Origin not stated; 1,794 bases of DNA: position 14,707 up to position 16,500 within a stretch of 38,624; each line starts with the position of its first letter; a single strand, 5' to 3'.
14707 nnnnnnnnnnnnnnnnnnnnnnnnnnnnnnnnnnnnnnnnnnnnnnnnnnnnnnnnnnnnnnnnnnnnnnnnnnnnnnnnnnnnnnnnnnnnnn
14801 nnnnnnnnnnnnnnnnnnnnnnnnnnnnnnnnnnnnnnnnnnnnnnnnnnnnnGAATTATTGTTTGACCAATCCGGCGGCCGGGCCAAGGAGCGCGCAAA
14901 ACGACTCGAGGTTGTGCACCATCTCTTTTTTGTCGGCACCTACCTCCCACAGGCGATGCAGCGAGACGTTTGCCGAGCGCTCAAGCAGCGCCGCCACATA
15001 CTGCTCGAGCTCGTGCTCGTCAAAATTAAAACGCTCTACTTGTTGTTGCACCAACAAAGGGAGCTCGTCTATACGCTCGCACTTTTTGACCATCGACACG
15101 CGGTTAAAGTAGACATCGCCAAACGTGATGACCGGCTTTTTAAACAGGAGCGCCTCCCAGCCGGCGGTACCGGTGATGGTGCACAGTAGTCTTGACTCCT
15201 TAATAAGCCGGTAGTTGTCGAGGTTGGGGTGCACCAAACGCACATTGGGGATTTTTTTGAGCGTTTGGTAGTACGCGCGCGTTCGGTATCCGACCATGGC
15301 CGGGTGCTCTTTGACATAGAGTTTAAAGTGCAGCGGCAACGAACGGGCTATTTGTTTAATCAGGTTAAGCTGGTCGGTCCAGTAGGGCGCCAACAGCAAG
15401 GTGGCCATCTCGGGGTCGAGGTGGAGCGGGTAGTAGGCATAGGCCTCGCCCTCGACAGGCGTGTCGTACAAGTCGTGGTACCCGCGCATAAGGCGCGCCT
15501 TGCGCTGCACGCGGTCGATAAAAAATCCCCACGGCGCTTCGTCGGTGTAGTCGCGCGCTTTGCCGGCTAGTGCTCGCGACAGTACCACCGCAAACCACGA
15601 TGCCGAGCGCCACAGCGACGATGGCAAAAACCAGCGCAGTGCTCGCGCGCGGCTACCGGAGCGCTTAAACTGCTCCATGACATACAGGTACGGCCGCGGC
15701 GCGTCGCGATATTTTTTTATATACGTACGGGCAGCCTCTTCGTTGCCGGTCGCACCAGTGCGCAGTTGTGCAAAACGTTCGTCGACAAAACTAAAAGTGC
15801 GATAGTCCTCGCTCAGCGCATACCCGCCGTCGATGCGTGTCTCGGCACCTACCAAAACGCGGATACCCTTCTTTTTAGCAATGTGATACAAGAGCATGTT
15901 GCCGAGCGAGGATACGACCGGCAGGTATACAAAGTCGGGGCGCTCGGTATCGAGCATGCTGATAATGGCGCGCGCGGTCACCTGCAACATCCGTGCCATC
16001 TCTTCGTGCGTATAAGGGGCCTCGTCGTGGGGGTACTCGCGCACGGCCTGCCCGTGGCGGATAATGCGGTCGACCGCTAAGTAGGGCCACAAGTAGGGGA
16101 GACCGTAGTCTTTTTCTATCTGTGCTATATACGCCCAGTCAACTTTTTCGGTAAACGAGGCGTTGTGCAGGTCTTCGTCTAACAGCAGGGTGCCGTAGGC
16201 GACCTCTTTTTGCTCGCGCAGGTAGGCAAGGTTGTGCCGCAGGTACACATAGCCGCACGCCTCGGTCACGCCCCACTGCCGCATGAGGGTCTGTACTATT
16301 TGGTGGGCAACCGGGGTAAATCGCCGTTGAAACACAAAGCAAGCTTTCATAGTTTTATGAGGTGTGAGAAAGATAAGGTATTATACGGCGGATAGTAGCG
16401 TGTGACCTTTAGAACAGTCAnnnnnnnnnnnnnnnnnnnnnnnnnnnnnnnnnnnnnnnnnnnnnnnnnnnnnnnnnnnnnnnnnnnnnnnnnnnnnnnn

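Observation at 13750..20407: MsbA/PglK-type ABC exporter flanked by two divergent KpsC/KpsS-like paralogs, next to a nonulosonic-acid rather than a Kdo pathway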

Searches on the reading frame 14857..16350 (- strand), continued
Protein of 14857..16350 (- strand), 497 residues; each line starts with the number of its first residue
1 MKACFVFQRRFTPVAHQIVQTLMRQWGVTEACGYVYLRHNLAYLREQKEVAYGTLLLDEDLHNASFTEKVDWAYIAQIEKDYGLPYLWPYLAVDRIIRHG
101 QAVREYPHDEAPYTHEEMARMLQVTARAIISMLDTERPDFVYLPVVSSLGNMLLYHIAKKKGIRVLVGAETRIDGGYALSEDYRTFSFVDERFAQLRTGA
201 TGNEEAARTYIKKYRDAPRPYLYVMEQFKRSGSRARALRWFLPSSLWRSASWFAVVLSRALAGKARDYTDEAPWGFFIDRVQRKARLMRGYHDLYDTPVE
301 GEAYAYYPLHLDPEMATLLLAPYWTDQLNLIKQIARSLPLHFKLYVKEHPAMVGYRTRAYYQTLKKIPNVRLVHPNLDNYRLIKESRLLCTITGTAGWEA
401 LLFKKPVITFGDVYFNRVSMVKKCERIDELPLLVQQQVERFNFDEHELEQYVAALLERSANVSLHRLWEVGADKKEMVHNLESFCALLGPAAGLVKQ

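Call 35: fold_search(model_id=the predicted structure, library=pdb)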
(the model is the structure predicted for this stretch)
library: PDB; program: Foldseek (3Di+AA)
matches with E <= 10: 1390; with E <= 0.001: 164
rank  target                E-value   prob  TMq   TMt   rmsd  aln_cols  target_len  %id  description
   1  8syd_B                1.8e-09  1.00  0.25  0.31  15.6       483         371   13  X-ray crystal structure of UDP-2,3-diacetamido-2,3-dideoxy-glucuronic acid-2-epimerase from Thermus thermophilus strai (released 2023-09-13)
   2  8syb_B                2.2e-08  1.00  0.27  0.34  15.1       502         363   12  X-ray crystal structure of UDP-2,3-diacetamido-2,3-dideoxy-glucuronic acid-2-epimerase from Thermus thermophilus strai (released 2023-09-13)
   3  8sye_A                2.6e-08  1.00  0.25  0.32  15.9       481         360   13  X-ray crystal structure of UDP-2,3-diacetamido-2,3-dideoxy-glucuronic acid-2-epimerase from Thermus thermophilus strai (released 2023-09-13)
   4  8sxy_A                4.3e-08  1.00  0.26  0.33  14.9       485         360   12  X-ray crystal structure of UDP- 2,3-diacetamido-2,3-dideoxy-glucuronic acid-2-epimerase from Thermus thermophilus stra (released 2023-09-13)
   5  6vlb_B                5.3e-08  1.00  0.25  0.30  14.7       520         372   13  Crystal structure of ligand-free UDP-GlcNAc 2-epimerase from Neisseria meningitidis (released 2020-11-11)
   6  8sxw_A                5.6e-08  1.00  0.26  0.35  14.1       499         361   13  X-ray crystal structure of UDP- 2,3-diacetamido-2,3-dideoxy-glucuronic acid-2-epimerase from Thermus thermophilus stra (released 2023-09-13)
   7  8sxv_A                7.9e-08  1.00  0.25  0.33  15.9       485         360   12  X-ray crystal structure of UDP- 2,3-diacetamido-2,3-dideoxy-glucuronic acid-2-epimerase from Thermus thermophilus stra (released 2023-09-13)
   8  8sy9_B                8.4e-08  1.00  0.26  0.33  15.6       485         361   12  X-ray crystal structure of UDP-2,3-diacetamido-2,3-dideoxy-glucuronic acid-2-epimerase from Thermus thermophilus strai (released 2023-09-13)
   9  1f6d_C                8.8e-08  1.00  0.28  0.34  12.1       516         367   12  THE STRUCTURE OF UDP-N-ACETYLGLUCOSAMINE 2-EPIMERASE FROM E. COLI. (released 2000-12-13)
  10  6vlc_D                9.3e-08  1.00  0.23  0.30  19.1       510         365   13  Crystal structure of UDP-GlcNAc 2-epimerase from Neisseria meningitidis bound to UDP-GlcNAc (released 2020-11-11)
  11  8sxv_B                9.7e-08  1.00  0.25  0.32  16.1       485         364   12  X-ray crystal structure of UDP- 2,3-diacetamido-2,3-dideoxy-glucuronic acid-2-epimerase from Thermus thermophilus stra (released 2023-09-13)
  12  8sxy_B                1.1e-07  1.00  0.27  0.33  14.5       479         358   12  X-ray crystal structure of UDP- 2,3-diacetamido-2,3-dideoxy-glucuronic acid-2-epimerase from Thermus thermophilus stra (released 2023-09-13)
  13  8sxw_B                1.1e-07  1.00  0.25  0.33  16.0       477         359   12  X-ray crystal structure of UDP- 2,3-diacetamido-2,3-dideoxy-glucuronic acid-2-epimerase from Thermus thermophilus stra (released 2023-09-13)
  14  8sxw_D                1.1e-07  1.00  0.24  0.32  16.4       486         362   12  X-ray crystal structure of UDP- 2,3-diacetamido-2,3-dideoxy-glucuronic acid-2-epimerase from Thermus thermophilus stra (released 2023-09-13)
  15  8sxw_C                1.4e-07  1.00  0.25  0.33  16.0       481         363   12  X-ray crystal structure of UDP- 2,3-diacetamido-2,3-dideoxy-glucuronic acid-2-epimerase from Thermus thermophilus stra (released 2023-09-13)
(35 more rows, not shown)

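Call 48: search_solved_structures(query=A1, max_evalue=1, show_alignments=3)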
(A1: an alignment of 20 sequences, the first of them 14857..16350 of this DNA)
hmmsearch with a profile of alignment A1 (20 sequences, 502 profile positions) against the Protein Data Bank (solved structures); distinct sequences matched with E-value up to 1: 7.
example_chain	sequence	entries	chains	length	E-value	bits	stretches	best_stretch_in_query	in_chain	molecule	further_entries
6mgb_A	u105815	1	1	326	3.2e-09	39.2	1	346-424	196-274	Capsular polysaccharide export system protein KpsC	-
6mgd_A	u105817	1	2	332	2.2e-08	36.5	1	296-419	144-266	Capsular polysaccharide export system protein KpsC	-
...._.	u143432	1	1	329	4.6e-08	35.4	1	346-420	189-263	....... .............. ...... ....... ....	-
8fux_A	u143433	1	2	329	4.7e-08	35.4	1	346-420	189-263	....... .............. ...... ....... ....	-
6mgc_A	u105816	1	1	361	5.5e-08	35.2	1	346-420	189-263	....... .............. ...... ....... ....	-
4neq_A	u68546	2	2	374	0.012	17.5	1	359-415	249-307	UDP-N-acetylglucosamine 2-epimerase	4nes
7nwg_a2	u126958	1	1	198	0.055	15.4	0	355-385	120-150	ribosomal protein eS25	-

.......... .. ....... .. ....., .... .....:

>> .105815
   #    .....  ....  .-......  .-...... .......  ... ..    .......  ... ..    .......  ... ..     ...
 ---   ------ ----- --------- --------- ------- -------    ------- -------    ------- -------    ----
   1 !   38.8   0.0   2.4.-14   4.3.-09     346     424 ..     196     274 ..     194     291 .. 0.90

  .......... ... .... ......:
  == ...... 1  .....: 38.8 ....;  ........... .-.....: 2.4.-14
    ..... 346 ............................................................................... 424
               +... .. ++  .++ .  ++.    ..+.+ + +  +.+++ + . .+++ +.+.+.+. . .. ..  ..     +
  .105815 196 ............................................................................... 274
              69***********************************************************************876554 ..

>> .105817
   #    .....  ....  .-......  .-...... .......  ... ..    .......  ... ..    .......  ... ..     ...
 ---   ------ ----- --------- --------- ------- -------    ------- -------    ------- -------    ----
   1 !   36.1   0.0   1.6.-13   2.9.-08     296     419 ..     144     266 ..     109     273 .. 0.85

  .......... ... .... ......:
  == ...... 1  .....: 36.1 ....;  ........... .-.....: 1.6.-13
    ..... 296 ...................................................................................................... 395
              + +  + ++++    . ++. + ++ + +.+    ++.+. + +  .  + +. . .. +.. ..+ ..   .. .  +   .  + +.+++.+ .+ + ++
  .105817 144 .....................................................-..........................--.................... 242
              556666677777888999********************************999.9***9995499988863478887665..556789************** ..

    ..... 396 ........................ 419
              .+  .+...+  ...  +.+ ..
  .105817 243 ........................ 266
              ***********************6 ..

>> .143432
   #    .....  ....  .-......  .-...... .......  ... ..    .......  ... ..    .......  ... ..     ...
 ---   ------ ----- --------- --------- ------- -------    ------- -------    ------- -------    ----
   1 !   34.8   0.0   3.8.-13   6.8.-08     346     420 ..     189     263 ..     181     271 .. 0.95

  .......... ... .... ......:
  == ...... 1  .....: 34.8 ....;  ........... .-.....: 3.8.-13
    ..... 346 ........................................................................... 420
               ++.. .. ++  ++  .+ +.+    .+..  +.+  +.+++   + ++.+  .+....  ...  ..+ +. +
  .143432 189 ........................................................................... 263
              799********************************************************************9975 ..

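Call 53: search_dna_similar(query=window:14857-16350:-, collection=plasmids, mode=protein, max_evalue=0.00001, max_rows=25)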
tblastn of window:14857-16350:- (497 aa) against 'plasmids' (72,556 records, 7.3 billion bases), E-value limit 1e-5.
Records with a match: 7; places in all: 7; records where one place covers at least 80% of the query: 1.
Best place of each record, by identity: <60% 7.
By first word of the organism name: Klebsiella 2; Acinetobacter 2; Mariluticola 1; Mesorhizobium 1; Rhizobium 1.
By predicted mobility (MOB-suite, as given by PLSDB): non-mobilizable 3; conjugative 2; mobilizable 2.
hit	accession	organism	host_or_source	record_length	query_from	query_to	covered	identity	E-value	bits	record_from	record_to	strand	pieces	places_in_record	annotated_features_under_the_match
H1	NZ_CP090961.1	Mariluticola halotolerans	sea sediment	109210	1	462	93%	27.7%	1e-44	175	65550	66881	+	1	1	hypothetical protein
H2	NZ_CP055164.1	Klebsiella pneumoniae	Shatin WWTPs_9 WWTPs effluent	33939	131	454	65%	26.4%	7e-23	110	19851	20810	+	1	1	hypothetical protein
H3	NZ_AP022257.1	Klebsiella sp. WP8-S18-ESBL-06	-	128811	131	454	65%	26.4%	7e-23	110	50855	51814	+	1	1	hypothetical protein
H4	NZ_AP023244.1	Mesorhizobium sp. 113-3-3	Lotus japonicus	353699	132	425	59%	27.9%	8e-22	107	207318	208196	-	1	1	hypothetical protein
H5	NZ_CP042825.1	Rhizobium sp. WL3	Wheat,phyllosphere swab,leaves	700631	243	415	35%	30.6%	7e-15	86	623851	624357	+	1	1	hypothetical protein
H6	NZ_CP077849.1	Acinetobacter baumannii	Homo sapiens,Rectal swab_P28_BU14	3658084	302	430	26%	38.6%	1e-17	94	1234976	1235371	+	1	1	none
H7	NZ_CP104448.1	Acinetobacter baumannii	Homo sapiens,sputum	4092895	302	430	26%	38.6%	1e-17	94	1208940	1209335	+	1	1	none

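Call 54: get_annotated_region(hit=H6, flank=12000)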
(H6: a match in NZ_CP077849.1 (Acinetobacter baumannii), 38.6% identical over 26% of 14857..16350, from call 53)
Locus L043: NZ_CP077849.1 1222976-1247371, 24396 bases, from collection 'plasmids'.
description: Acinetobacter baumannii strain DETAB-P16 plasmid pDETAB15, complete sequence
organism: Acinetobacter baumannii (NCBI taxid 470)
taxonomy: Bacteria; Pseudomonadota; Gammaproteobacteria; Moraxellales; Moraxellaceae; Acinetobacter; Acinetobacter baumannii
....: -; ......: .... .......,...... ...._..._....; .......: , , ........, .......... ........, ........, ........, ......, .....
typing (MOB-suite, as given by PLSDB): mobilizable; replicon rep_cluster_1254; relaxase MOBP
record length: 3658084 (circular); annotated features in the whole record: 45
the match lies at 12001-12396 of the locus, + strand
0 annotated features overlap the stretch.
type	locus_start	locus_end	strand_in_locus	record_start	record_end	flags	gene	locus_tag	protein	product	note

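Call 58: search_protein_families(library=pfam, proteins=[L043:11131-12573:+, L034:9062-10663:+, L032:9170-10636:+, L031:9692-11194:+, L035:9074-10621:+], max_evalue=0.01)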
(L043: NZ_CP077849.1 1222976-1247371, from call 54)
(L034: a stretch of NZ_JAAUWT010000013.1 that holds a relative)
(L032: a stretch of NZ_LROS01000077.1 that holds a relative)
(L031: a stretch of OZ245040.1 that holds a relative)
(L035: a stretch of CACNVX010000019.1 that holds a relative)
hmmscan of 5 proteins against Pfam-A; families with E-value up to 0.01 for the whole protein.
L043:11131-12573:+ (480 aa): 1 family
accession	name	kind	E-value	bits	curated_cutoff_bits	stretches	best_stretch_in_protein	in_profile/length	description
PF05159.20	Capsule_synth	-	3.4e-14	53.5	20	1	243-405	99-267/310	Capsule polysaccharide biosynthesis protein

L034:9062-10663:+ (534 aa): 1 family
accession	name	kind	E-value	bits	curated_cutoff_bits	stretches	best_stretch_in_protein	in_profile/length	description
PF05159.20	Capsule_synth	-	7.3e-05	22.8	20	1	356-445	176-268/310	Capsule polysaccharide biosynthesis protein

L032:9170-10636:+ (489 aa): 1 family
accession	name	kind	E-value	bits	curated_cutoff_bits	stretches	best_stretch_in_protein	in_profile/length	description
PF05159.20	Capsule_synth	-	6e-12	46.1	20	1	278-407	129-267/310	Capsule polysaccharide biosynthesis protein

L031:9692-11194:+ (501 aa): 2 families
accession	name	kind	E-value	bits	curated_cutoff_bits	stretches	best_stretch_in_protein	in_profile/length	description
PF05159.20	Capsule_synth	-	0.0027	17.6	20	1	228-389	95-259/310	Capsule polysaccharide biosynthesis protein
PF08664.15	YcbB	-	0.0085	16.7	27.4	0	154-209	71-122/136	YcbB domain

L035:9074-10621:+ (516 aa): 1 family
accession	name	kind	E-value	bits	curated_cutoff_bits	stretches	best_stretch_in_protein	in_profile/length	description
PF05159.20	Capsule_synth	-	1.5e-06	28.3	20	1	313-424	144-261/310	Capsule polysaccharide biosynthesis protein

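Call 61: find_encoding_contigs(protein=P0029, flank=10000, max_places=1)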
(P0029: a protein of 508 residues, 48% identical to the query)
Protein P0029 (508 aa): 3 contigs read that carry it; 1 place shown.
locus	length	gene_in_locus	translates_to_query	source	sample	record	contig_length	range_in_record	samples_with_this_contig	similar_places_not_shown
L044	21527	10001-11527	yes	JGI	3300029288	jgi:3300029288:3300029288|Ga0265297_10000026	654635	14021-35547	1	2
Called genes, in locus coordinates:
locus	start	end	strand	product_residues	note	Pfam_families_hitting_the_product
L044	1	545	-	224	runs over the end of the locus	PF21553:Formyl_trans_C_2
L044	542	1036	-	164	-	PF13302:Acetyltransf_3, PF13420:Acetyltransf_4, PF00583:Acetyltransf_1, PF13673:Acetyltransf_10, PF13508:Acetyltransf_7, PF08445:FR47 (weak)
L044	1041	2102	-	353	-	PF03102:NeuB, PF08666:SAF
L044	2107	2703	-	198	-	PF02698:DUF218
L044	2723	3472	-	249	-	PF02348:CTP_transf_3, PF12804:NTP_transf_3 (weak)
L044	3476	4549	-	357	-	-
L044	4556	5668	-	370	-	PF01041:DegT_DnrJ_EryC1, PF01053:Cys_Met_Meta_PP, PF01212:Beta_elim_lyase (weak)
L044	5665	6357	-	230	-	PF00132:Hexapep (faint), PF25084:LbH_EIF2B (faint), PF25087:GMPPB_C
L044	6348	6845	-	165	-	PF00293:NUDIX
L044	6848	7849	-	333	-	PF01370:Epimerase, PF02719:Polysacc_synt_2, PF04321:RmlD_sub_bind (weak), PF05368:NmrA, PF01073:3Beta_HSD, PF07993:NAD_binding_4 (weak), PF13460:NAD_binding_10, PF16363:GDP_Man_Dehyd, +1 more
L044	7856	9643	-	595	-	PF00664:ABC_membrane, PF02463:SMC_N (weak), PF00005:ABC_tran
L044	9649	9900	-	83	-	PF12728:HTH_17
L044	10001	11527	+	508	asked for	PF05159:Capsule_synth (weak)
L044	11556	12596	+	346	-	PF01370:Epimerase, PF04321:RmlD_sub_bind, PF16363:GDP_Man_Dehyd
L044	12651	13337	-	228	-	-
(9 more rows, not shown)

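Call 62: find_encoding_contigs(protein=P0107, flank=10000, max_places=1)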
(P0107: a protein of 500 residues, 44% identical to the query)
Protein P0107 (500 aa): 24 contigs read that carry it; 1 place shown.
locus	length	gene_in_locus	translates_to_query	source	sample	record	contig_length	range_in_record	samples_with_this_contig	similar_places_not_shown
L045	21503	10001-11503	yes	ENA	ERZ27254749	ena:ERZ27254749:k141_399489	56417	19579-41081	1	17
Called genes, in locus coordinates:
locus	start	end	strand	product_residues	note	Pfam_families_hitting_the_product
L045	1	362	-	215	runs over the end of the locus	PF00106:adh_short, PF08659:KR, PF13561:adh_short_C2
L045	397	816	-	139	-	PF01575:MaoC_dehydratas, PF13452:FAS1_DH_region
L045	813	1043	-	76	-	-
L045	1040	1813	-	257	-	PF13489:Methyltransf_23, PF13847:Methyltransf_31, PF08241:Methyltransf_11 (weak), PF08242:Methyltransf_12, PF13649:Methyltransf_25 (weak)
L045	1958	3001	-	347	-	-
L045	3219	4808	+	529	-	PF03062:MBOAT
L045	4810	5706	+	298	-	-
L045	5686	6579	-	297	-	PF01408:GFO_IDH_MocA (weak), PF22725:GFO_IDH_MocA_C3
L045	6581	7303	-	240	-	PF02348:CTP_transf_3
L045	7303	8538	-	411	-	-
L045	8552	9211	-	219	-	PF00117:GATase, PF01174:SNO (faint), PF07722:Peptidase_C26 (faint)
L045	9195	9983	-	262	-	PF00977:His_biosynth, PF01207:Dus (faint), PF02581:TMP-TENI (faint), PF03060:NMO (faint)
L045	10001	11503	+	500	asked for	PF05159:Capsule_synth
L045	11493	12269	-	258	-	PF01596:Methyltransf_3, PF13578:Methyltransf_24, PF04989:RMNT_CmcI (weak)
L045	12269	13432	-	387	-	PF20706:GT4-conflict (weak), PF00534:Glycos_transf_1, PF13692:Glyco_trans_1_4, PF13524:Glyco_trans_1_2 (faint)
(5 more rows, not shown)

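Call 74: search_protein_representatives(alignment_id=A1)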
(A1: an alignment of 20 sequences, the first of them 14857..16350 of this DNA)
Query: 20 sequences, 502 profile positions. Proteins with E-value up to 0.001 (for the whole library): 10931; up to 1e-10: 7782; up to 1e-30: 1867. The best 150 are listed.
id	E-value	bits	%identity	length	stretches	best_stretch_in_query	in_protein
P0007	7.3e-230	780.3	-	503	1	2-496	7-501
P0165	2.4e-206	702.7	-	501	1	1-497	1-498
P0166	4.5e-201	685.4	-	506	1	2-500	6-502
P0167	2.8e-189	646.4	-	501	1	1-498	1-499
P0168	2.0e-172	590.9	-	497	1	1-496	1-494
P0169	2.1e-171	587.5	-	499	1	1-498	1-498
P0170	2.4e-170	584.0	-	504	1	1-499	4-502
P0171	5.9e-166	569.5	-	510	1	1-500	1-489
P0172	1.7e-162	558.1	-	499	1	1-498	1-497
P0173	1.9e-162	558.0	-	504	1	1-499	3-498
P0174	6.8e-162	556.1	-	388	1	1-381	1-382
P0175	8.8e-162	555.8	-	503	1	1-499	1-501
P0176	3.9e-157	540.4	-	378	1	118-497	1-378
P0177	1.9e-153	528.2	-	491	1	1-499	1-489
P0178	5.1e-150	516.9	-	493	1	1-498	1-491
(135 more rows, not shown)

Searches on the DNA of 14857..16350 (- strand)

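Call 52: search_dna_similar(query=L034:9062-10663:+, collection=ecoli_genomes, mode=distant, max_evalue=0.001, max_rows=10)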
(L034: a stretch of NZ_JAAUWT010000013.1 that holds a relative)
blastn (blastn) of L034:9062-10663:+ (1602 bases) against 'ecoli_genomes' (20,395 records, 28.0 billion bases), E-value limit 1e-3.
No match.
